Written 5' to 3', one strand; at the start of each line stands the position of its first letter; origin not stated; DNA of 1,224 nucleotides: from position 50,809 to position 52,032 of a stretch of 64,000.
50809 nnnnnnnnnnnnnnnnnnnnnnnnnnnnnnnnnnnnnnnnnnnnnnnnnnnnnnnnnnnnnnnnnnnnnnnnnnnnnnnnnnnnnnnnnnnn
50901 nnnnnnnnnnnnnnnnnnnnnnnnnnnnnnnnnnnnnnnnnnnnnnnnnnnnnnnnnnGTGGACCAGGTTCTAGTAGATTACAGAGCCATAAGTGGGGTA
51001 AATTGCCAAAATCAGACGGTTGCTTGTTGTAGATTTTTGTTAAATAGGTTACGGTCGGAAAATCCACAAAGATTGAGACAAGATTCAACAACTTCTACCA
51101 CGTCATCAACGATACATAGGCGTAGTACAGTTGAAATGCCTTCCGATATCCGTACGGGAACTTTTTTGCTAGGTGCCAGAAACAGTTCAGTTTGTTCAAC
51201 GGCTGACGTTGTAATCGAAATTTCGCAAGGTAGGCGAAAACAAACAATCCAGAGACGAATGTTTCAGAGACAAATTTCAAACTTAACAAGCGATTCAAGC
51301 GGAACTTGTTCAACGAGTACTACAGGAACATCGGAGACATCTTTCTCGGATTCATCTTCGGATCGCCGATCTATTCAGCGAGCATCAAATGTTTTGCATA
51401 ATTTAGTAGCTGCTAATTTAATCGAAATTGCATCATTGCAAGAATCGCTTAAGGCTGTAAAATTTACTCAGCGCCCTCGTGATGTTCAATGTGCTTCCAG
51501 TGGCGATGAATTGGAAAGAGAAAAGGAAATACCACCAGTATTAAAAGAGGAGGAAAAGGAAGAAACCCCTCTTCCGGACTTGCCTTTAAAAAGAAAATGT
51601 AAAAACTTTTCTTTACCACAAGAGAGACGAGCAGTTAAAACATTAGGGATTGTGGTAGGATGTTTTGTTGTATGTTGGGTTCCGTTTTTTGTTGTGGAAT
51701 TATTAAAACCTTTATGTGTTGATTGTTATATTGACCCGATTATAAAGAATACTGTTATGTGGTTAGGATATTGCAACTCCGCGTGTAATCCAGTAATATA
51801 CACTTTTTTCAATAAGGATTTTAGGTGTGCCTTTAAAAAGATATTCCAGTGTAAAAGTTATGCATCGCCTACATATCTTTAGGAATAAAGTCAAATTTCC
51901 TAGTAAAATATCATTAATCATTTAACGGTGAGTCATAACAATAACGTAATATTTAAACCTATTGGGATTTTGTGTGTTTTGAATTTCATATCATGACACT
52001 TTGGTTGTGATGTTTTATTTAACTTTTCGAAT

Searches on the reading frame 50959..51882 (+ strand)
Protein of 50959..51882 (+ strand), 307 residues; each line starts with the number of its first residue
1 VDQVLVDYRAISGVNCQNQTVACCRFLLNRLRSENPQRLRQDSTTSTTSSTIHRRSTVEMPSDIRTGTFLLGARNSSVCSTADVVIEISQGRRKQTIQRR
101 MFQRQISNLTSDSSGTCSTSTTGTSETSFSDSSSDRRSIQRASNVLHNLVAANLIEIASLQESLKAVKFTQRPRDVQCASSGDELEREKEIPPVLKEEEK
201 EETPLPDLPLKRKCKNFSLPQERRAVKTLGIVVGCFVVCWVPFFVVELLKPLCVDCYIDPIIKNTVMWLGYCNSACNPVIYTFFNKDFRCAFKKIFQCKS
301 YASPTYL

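Call 20: search_protein_families(library=pfam, proteins=[window:50959-51882:+], max_evalue=0.01)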
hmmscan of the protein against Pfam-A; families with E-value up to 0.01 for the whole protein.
window:50959-51882:+ (307 aa): 1 family
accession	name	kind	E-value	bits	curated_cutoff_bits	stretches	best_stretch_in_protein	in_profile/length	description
PF00001.26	7tm_1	-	5.8e-17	62.5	30.5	1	214-281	190-260/260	7 transmembrane receptor (rhodopsin family)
